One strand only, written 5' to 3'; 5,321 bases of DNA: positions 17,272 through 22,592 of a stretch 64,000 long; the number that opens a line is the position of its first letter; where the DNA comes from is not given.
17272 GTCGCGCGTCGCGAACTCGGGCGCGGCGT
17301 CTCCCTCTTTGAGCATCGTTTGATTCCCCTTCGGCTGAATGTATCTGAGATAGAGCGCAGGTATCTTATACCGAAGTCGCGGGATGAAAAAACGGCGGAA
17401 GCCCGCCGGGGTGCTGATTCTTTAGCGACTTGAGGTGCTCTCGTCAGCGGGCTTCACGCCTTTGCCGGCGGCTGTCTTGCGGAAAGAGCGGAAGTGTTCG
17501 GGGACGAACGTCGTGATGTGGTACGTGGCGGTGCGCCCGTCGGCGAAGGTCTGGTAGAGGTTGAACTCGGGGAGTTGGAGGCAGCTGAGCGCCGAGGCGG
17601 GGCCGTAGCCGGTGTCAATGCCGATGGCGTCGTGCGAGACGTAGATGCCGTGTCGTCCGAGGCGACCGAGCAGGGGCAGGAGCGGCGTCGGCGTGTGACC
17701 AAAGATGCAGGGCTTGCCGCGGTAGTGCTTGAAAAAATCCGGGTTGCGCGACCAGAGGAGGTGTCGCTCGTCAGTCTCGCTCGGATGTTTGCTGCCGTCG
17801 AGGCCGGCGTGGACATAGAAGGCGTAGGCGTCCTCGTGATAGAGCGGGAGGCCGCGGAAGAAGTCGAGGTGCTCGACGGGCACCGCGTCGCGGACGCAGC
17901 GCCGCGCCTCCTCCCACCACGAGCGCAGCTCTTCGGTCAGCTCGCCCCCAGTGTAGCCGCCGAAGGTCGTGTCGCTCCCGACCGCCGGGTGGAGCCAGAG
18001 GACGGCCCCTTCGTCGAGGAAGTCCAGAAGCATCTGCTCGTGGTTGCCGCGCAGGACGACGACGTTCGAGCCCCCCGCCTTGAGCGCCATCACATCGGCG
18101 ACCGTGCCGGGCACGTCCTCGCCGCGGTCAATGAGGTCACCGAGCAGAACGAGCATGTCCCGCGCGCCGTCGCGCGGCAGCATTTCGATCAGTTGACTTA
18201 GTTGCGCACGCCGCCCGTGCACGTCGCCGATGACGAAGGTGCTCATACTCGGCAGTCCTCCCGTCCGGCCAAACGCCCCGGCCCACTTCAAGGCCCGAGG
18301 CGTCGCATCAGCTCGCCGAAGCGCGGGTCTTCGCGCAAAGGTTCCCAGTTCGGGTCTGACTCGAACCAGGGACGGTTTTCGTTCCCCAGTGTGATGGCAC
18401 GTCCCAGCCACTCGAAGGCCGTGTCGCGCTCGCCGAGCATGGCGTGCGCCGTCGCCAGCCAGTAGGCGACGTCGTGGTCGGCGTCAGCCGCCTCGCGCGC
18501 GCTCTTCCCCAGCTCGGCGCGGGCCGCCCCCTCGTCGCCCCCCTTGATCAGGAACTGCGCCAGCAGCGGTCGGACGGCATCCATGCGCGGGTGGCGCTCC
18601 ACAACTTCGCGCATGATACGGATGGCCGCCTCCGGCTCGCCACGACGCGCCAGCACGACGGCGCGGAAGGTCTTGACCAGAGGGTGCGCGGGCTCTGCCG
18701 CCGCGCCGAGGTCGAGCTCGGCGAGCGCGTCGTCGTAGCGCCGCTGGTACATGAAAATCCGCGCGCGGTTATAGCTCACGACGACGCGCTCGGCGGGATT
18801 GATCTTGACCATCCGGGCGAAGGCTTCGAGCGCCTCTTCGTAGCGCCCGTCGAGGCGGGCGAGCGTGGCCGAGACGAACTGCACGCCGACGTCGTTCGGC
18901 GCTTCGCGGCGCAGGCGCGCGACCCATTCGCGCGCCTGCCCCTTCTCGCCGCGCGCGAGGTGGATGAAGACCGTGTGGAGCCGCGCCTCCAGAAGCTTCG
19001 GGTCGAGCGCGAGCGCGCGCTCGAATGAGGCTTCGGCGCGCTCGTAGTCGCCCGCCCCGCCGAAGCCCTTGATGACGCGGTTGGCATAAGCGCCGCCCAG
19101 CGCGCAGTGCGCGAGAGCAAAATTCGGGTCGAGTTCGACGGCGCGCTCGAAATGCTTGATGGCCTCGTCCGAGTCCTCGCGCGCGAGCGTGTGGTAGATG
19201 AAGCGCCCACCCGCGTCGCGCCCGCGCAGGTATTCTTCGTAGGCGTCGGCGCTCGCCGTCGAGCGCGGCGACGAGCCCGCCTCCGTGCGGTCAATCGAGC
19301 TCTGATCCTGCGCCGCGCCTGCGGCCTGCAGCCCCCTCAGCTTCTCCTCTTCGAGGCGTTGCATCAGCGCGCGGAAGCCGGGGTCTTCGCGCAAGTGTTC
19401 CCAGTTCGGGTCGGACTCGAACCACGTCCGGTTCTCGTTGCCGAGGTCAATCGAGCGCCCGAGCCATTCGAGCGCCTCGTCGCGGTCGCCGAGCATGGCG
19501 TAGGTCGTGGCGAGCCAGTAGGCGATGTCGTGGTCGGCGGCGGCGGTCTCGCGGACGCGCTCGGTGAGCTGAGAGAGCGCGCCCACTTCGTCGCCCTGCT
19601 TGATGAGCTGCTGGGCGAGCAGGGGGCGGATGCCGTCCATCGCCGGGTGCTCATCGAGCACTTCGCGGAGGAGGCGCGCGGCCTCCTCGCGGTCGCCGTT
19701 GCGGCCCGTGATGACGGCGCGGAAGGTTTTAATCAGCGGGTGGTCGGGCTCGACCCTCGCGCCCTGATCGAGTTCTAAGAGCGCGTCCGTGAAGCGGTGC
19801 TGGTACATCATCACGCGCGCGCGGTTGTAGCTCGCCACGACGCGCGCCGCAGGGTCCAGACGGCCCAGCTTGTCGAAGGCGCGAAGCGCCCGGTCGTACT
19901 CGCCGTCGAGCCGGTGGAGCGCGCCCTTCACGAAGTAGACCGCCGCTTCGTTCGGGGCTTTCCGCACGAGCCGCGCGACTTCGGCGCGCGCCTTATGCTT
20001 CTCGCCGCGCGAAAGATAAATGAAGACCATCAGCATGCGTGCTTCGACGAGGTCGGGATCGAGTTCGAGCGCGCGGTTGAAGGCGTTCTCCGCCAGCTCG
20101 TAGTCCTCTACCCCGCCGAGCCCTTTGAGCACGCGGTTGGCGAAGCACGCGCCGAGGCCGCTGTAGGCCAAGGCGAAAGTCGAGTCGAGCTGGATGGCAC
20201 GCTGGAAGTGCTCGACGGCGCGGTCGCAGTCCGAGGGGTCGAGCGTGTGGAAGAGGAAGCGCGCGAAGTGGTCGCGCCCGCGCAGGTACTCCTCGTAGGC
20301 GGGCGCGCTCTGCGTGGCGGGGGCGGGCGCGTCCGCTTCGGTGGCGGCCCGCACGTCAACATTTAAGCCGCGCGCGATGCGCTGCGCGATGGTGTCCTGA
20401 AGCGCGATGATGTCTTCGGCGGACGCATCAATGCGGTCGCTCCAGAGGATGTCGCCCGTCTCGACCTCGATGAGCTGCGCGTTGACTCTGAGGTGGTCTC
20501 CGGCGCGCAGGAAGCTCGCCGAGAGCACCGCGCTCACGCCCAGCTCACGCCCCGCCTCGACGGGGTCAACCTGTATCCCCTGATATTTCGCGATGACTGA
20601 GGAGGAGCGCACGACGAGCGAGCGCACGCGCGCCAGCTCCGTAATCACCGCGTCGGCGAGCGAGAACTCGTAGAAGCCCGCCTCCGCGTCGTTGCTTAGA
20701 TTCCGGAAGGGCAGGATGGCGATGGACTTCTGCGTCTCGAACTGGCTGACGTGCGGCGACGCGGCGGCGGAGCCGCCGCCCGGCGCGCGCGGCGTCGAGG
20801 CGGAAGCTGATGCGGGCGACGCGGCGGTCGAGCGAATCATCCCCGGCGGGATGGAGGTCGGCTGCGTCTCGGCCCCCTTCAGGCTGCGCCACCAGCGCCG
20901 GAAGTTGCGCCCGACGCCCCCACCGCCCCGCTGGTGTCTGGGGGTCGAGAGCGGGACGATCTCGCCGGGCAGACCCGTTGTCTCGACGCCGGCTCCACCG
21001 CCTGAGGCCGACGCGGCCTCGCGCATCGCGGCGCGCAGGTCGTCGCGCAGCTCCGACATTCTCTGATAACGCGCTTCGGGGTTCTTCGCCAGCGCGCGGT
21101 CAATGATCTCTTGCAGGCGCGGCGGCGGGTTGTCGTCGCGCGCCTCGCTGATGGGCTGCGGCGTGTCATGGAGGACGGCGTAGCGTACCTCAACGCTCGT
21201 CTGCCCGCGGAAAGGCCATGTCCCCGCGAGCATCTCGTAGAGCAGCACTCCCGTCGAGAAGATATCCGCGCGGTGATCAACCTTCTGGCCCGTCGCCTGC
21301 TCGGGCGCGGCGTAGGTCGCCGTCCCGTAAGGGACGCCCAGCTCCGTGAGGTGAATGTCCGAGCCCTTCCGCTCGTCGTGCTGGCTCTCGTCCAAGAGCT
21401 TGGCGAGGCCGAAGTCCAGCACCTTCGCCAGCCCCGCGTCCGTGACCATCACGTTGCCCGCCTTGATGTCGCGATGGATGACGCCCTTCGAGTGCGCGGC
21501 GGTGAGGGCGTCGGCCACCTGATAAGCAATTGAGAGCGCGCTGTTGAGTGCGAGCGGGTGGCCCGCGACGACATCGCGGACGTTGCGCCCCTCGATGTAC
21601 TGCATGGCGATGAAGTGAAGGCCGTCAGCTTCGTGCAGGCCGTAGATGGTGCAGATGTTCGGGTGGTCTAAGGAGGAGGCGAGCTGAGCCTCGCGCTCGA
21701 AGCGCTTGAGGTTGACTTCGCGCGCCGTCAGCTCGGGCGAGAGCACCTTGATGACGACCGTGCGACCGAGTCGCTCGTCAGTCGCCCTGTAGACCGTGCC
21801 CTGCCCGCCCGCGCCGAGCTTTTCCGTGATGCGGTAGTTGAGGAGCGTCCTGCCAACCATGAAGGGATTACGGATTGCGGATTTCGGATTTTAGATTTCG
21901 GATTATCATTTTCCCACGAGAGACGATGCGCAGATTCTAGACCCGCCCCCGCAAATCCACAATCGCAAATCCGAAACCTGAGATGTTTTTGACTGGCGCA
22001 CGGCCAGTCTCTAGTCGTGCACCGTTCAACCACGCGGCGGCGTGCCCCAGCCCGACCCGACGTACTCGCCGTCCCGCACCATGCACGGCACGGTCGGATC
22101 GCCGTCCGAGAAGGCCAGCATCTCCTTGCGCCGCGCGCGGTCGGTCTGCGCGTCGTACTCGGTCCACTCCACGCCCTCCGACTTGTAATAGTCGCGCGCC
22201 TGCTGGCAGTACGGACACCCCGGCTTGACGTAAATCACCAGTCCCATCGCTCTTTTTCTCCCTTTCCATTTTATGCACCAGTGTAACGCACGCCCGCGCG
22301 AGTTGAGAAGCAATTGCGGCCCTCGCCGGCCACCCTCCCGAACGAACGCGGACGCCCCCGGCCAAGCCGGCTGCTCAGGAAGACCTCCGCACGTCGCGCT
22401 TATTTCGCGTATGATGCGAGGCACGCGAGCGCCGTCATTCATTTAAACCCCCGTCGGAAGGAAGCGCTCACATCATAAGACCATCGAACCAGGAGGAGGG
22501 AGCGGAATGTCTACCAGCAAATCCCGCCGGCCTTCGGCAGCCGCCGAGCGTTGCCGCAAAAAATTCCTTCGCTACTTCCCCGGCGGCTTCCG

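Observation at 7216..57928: Family of intergenic hairpins whose arms are degenerate 7-nt tandem repeats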

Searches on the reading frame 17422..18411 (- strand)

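Call 73: search_protein_families(library=pfam, proteins=[window:17422-18411:-], max_evalue=0.0001)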
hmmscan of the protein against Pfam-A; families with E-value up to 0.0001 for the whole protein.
window:17422-18411:- (329 aa): 1 family
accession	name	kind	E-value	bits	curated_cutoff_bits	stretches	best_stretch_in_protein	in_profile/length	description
PF00149.33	Metallophos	-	6.7e-16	59.7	21.5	1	57-241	2-189/191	Calcineurin-like phosphoesterase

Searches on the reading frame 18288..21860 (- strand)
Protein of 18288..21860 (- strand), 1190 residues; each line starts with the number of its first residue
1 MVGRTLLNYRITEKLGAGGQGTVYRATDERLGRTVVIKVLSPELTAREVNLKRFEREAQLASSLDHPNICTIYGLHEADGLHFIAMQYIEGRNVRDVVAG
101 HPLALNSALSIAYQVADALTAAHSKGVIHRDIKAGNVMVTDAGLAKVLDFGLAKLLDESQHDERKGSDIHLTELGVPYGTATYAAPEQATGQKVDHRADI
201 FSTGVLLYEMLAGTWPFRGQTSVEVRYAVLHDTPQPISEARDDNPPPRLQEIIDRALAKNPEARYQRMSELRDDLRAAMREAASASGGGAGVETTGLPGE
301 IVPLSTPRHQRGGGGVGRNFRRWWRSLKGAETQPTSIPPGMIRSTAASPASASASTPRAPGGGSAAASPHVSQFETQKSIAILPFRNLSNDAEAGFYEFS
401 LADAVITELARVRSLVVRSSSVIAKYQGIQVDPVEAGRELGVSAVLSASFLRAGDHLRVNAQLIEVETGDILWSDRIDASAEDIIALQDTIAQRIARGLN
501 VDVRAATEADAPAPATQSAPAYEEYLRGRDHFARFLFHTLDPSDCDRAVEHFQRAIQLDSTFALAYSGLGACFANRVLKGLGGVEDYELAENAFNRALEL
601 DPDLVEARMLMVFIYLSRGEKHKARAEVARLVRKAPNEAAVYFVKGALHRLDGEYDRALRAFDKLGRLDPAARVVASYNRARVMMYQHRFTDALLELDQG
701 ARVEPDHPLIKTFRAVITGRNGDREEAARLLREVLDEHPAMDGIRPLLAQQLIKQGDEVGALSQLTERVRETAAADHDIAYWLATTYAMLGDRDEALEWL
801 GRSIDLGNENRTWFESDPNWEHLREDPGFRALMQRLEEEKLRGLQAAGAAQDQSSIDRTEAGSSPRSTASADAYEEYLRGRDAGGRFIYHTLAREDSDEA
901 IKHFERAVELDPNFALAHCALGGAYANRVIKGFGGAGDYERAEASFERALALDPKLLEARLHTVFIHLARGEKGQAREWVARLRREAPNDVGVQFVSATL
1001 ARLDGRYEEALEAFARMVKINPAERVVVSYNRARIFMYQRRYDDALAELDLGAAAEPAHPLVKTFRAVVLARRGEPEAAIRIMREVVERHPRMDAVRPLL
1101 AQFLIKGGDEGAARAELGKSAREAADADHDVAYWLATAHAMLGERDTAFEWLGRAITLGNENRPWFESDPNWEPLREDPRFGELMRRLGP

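Call 9: search_protein_families(library=pfam, proteins=[window:18288-21860:-])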
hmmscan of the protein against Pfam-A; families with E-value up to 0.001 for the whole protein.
window:18288-21860:- (1190 aa): 32 families (the best 25 are shown)
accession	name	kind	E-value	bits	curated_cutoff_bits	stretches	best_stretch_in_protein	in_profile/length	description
PF14559.12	TPR_19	-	7e-48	161.3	25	5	936-990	4-58/68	Tetratricopeptide repeat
PF00069.31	Pkinase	-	2.1e-47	162.2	31.7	1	9-266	1-253/263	Protein kinase domain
PF07719.23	TPR_2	-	4.1e-36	120.5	27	0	936-955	14-33/34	Tetratricopeptide repeat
PF07714.23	PK_Tyr_Ser-Thr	-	1.1e-35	123.7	23.1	1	11-272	3-255/258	Protein tyrosine and serine/threonine kinase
PF00515.34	TPR_1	-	2.5e-31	106.6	27.8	1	895-914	15-34/34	Tetratricopeptide repeat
PF13428.12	TPR_14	-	2.8e-31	105.2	23.5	0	1066-1102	7-43/44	Tetratricopeptide repeat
PF13432.12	TPR_16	-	8e-26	90.6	32.7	2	1030-1091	1-62/65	Tetratricopeptide repeat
PF13414.12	TPR_11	-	3.1e-25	88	26.8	2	896-926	9-39/42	TPR repeat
PF13181.12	TPR_8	-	1.7e-20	71.8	25.7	0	937-955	15-33/34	Tetratricopeptide repeat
PF13431.12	TPR_17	-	2.9e-19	68.1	24.4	0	904-943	2-33/34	Tetratricopeptide repeat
PF24575.1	TPR_Slam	-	3.3e-19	69.7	35.2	0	704-757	43-96/104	Surface lipoprotein assembly modifier, N-terminal TPR repeats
PF23914.1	TPR_CcmH_CycH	-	5.7e-19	68.9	42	1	937-1023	64-153/158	Cytochrome c-type biogenesis protein H TPR domain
PF12895.13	ANAPC3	-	1.2e-17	64.4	27.2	0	765-806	11-51/82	Anaphase-promoting complex, cyclosome, subunit 3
PF13429.12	TPR_15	-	2.2e-16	60.6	26.2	2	708-812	146-249/280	Tetratricopeptide repeat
PF13174.12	TPR_6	-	4.5e-14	52.5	26.3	0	1067-1091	7-31/33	Tetratricopeptide repeat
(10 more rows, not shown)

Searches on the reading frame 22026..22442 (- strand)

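Call 73: search_protein_families(library=pfam, proteins=[window:22026-22442:-], max_evalue=0.0001)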
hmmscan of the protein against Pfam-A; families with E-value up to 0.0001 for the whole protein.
window:22026-22442:- (138 aa): 1 family
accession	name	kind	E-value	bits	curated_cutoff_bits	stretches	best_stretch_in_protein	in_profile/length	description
PF00462.30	Glutaredoxin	-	1.5e-13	51.1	22.9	1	69-128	2-60/60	Glutaredoxin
